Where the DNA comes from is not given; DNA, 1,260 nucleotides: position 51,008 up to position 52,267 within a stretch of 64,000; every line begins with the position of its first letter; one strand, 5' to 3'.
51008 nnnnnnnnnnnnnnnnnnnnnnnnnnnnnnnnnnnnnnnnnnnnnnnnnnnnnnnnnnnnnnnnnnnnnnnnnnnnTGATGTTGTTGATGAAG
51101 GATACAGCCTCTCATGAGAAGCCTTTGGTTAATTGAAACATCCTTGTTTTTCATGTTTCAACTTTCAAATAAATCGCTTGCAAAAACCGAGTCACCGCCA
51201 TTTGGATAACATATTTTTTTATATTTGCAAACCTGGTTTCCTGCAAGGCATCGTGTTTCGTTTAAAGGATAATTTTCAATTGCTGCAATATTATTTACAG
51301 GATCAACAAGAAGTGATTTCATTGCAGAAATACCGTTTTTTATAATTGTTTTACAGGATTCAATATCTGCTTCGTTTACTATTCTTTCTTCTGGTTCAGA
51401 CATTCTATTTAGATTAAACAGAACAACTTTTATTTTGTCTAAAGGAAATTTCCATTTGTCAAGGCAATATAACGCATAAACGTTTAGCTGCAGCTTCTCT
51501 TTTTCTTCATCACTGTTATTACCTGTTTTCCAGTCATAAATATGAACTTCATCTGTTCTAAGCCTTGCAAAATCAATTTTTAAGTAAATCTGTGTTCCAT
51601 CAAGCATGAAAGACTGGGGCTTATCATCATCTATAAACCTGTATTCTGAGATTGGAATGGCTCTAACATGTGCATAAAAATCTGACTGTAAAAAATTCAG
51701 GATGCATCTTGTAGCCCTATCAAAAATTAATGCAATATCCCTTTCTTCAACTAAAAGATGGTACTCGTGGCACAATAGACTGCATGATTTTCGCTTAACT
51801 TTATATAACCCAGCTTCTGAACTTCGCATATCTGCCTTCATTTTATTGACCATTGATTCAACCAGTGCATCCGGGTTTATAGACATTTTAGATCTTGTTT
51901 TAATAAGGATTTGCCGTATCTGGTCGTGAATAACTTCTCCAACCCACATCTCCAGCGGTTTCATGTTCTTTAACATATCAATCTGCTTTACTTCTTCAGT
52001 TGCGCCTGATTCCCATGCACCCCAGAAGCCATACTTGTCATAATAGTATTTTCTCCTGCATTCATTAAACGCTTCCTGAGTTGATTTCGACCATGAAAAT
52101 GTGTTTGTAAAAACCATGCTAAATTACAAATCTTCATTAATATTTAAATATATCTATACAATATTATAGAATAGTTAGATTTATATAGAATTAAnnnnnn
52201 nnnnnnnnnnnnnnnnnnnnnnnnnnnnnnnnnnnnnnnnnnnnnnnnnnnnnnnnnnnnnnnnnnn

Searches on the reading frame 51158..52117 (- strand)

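Call 9: search_protein_families(library=pfam, proteins=[window:51158-52117:-])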
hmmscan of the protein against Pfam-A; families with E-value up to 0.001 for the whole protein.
window:51158-52117:- (319 aa): 1 family
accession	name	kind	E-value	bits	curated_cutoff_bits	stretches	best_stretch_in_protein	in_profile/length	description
PF12705.13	PDDEXK_1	-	3.1e-13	50.7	22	1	8-303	1-246/247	PD-(D/E)XK nuclease superfamily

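Call 11: search_protein_families(library=padloc, proteins=[window:51158-52117:-], max_evalue=0.01)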
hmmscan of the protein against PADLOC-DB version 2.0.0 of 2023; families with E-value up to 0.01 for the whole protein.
window:51158-52117:- (319 aa): 2 families
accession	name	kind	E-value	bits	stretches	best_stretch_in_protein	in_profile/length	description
PDLC02406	Aga_Cas4-like_Nuc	-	6.4e-14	50.2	1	8-304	2-304/308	Class II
PDLC02410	Aga_Cas4-like_Nuc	-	3.3e-09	34.9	1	9-303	3-250/255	Class II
